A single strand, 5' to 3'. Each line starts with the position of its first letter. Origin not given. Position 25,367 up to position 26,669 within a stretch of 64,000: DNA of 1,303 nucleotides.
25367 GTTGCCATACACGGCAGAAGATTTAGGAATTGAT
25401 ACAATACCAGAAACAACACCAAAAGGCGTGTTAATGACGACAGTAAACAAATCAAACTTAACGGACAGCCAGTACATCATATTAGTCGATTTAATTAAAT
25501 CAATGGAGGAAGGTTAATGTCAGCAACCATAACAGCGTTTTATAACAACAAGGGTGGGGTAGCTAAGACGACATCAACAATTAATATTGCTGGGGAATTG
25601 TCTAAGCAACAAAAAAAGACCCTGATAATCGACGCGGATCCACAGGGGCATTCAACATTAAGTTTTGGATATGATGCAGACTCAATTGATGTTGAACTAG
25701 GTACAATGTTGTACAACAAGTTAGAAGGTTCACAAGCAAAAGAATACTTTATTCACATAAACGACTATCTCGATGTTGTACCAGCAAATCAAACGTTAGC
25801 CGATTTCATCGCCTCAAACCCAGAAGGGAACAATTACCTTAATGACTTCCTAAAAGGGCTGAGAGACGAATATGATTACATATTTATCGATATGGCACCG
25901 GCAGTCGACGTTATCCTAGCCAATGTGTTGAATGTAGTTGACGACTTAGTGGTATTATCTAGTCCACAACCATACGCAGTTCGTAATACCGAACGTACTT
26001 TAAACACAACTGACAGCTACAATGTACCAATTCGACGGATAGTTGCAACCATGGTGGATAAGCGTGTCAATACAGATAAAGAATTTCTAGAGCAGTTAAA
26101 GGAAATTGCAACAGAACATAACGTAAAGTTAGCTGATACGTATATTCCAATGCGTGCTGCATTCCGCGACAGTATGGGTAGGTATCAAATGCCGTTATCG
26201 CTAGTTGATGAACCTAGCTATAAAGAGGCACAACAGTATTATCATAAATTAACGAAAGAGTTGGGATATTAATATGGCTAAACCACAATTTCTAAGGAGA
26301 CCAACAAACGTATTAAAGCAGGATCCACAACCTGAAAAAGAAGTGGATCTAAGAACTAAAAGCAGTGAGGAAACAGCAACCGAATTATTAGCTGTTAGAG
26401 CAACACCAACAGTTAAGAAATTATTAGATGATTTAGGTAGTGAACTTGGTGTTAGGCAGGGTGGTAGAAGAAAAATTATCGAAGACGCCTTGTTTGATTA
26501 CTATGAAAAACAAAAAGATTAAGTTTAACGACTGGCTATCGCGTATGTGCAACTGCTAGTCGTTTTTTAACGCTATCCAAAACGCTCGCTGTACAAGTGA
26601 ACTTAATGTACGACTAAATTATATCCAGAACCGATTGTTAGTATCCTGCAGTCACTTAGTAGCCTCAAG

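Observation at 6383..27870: Recurrent intergenic arrays of ACGTWW hexamers (interleaved palindromes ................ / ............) at five or more sites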

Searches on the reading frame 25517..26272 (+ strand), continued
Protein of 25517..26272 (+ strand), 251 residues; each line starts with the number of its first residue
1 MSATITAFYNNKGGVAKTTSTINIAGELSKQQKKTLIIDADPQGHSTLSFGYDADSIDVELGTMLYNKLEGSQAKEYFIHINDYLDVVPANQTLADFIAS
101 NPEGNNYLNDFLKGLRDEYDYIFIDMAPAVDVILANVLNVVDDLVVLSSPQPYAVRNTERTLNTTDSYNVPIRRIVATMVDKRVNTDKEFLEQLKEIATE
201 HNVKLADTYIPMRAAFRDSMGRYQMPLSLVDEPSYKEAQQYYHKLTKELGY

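Call 70: find_encoding_contigs(protein=P0146, flank=10000, max_places=2)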
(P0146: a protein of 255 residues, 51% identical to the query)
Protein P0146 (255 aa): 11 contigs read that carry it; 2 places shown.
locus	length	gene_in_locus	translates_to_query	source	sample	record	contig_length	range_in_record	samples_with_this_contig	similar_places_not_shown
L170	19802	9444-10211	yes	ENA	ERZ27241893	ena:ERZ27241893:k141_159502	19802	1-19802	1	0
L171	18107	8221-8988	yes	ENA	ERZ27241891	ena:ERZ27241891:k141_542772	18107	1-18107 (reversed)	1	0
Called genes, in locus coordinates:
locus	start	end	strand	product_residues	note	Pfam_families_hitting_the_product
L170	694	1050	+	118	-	PF05973:Gp49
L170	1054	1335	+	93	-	PF13744:HTH_37 (weak), PF13560:HTH_31, PF01381:HTH_3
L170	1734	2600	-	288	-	PF13276:HTH_21, PF00665:rve, PF13683:rve_3, PF13333:rve_2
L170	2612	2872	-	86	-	PF25787:HTH_SB (weak)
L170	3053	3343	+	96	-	-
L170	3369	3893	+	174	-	PF25087:GMPPB_C (faint), PF00132:Hexapep, PF14602:Hexapep_2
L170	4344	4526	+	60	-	-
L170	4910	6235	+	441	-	PF13506:Glyco_transf_21, PF00535:Glycos_transf_2, PF10111:Glyco_tranf_2_2 (weak), PF13641:Glyco_tranf_2_3, PF13632:Glyco_trans_2_3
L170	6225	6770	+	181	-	-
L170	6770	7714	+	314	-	PF22696:Putative_PNPOx_2 (weak)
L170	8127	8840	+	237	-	PF01987:AIM24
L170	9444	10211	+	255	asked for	PF01656:CbiA, PF02374:ArsA_ATPase (weak), PF06564:CBP_BcsQ (weak), PF10609:ParA, PF13614:AAA_31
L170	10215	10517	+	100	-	-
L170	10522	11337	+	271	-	PF04203:Sortase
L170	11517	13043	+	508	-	PF20706:GT4-conflict, PF00534:Glycos_transf_1, PF13692:Glyco_trans_1_4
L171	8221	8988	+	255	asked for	PF01656:CbiA, PF02374:ArsA_ATPase (weak), PF06564:CBP_BcsQ (weak), PF10609:ParA, PF13614:AAA_31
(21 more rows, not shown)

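Call 71: find_encoding_contigs(protein=P0161, flank=10000, max_places=2)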
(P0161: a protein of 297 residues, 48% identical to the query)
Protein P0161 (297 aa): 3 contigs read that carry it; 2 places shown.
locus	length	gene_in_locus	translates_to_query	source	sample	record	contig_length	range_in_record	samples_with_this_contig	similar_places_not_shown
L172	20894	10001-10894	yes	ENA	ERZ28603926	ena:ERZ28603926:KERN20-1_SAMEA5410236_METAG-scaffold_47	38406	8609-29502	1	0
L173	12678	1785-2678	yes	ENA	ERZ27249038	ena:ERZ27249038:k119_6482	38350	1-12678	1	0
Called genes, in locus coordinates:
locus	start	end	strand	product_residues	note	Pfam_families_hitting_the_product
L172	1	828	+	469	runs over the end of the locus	-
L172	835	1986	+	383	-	PF18013:Phage_lysozyme2, PF00877:NLPC_P60, PF05382:Amidase_5 (weak)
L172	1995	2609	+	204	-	-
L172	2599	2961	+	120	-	-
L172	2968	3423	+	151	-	-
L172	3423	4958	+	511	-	PF02534:T4SS-DNA_transf, PF10412:TrwB_AAD_bind, PF12696:TraG-D_C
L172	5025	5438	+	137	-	-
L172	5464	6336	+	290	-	PF19597:TrbL_4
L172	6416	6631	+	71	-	-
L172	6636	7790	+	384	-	-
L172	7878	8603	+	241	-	-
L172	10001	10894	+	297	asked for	PF13614:AAA_31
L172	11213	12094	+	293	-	PF02706:Wzz, PF13807:GNVR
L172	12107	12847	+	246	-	-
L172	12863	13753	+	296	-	PF00483:NTP_transferase, PF12804:NTP_transf_3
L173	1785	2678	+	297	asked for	PF13614:AAA_31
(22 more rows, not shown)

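Call 84: search_protein_families(library=phrogs, proteins=[L164:10770-11066:+], max_evalue=0.1)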
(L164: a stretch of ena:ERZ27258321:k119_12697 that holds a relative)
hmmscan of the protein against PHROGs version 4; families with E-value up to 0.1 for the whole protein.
L164:10770-11066:+ (99 aa): 2 families
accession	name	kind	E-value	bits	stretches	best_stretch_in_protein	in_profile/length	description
phrog_28287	-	unknown function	0.021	16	1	42-96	11-63/113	-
phrog_582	-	transcription regulation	0.052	14.9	1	28-95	38-99/105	Arc-like repressor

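Call 106: find_encoding_contigs(protein=P0151, flank=3000, max_places=1)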
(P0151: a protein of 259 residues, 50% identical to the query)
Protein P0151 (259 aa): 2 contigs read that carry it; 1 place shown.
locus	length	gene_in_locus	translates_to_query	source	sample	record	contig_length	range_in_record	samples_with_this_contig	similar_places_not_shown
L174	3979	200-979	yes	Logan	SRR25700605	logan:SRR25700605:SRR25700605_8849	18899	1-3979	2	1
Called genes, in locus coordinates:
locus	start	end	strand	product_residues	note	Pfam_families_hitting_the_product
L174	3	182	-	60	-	?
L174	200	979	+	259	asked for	PF01656:CbiA, PF02374:ArsA_ATPase (faint), PF06564:CBP_BcsQ (weak), PF10609:ParA, PF13614:AAA_31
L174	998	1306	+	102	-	-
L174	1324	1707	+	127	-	-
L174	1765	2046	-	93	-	-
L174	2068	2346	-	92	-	-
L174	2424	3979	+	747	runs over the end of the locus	PF03389:MobA_MobL, PF18208:NES_C_h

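Call 107: find_encoding_contigs(protein=P0156, flank=3000, max_places=1)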
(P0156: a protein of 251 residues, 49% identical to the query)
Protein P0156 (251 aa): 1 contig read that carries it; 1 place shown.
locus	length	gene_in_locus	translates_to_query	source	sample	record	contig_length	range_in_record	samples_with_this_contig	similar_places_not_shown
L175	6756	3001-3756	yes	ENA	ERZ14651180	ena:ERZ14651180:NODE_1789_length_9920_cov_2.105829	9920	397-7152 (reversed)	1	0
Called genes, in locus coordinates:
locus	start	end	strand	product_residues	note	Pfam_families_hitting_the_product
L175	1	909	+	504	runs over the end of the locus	PF03432:Relaxase, PF20874:Relaxase_M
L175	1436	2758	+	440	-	PF01051:Rep3_N, PF21205:Rep3_C, PF06430:L_lactis_RepB_C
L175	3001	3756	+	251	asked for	PF01656:CbiA, PF02374:ArsA_ATPase (weak), PF06564:CBP_BcsQ (weak), PF09140:MipZ (faint), PF10609:ParA (weak), PF13614:AAA_31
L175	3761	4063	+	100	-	-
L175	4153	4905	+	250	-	PF02517:Rce1-like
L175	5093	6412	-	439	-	PF13701:DDE_Tnp_1_4, PF01609:DDE_Tnp_1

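Call 108: find_encoding_contigs(protein=P0142, flank=3000, max_places=1)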
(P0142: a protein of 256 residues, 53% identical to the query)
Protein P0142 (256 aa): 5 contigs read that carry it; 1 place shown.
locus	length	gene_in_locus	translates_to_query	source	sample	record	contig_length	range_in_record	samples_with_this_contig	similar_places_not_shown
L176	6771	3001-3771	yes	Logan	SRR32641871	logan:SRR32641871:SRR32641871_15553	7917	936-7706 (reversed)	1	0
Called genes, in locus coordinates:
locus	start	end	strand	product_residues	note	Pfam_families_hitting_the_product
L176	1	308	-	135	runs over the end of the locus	-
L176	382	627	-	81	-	-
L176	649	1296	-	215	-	PF00239:Resolvase, PF02796:HTH_7 (weak), PF13384:HTH_23 (weak), PF13518:HTH_28 (weak)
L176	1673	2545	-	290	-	PF14279:HNH_5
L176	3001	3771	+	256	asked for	PF01656:CbiA, PF02374:ArsA_ATPase (weak), PF06564:CBP_BcsQ (weak), PF09140:MipZ (faint), PF10609:ParA, PF13614:AAA_31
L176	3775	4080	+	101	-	-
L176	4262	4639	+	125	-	-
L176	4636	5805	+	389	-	PF00817:IMS, PF11799:IMS_C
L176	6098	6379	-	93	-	-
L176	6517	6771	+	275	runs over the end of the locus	-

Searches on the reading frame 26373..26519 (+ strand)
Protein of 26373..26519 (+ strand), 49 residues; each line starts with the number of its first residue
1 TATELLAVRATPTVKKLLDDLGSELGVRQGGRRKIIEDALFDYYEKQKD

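Call 103: predict_structure(protein=window:26373-26519:+)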
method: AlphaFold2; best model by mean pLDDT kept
length: 49 residues; sequences in the alignment: 1
mean_pLDDT: 72.1   pTM: 0.38
mean pLDDT of the five models: 72.1, 67.6, 67.6, 66.9, 62.8
residues with pLDDT >= 90: 0; 70-90: 30; 50-70: 19; < 50: 0
segments of 3 or more residues with pLDDT < 50: none
pLDDT, mean of each block of 10 residues (from residue 1): 60 81 72 74 74
secondary structure, 60 per line:
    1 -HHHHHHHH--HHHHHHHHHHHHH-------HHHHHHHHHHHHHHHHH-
elements in order: H2-9 H12-24 H32-48

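Call 105: fold_search(model_id=the predicted structure, library=pdb)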
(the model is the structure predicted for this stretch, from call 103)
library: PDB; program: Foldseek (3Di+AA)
matches with E <= 10: 1; with E <= 0.001: 0
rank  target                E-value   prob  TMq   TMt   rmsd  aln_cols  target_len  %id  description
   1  4gcz_A                8.8e+00  0.02  0.30  0.07   7.4        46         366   20  Structure of a blue-light photoreceptor (released 2013-06-19)
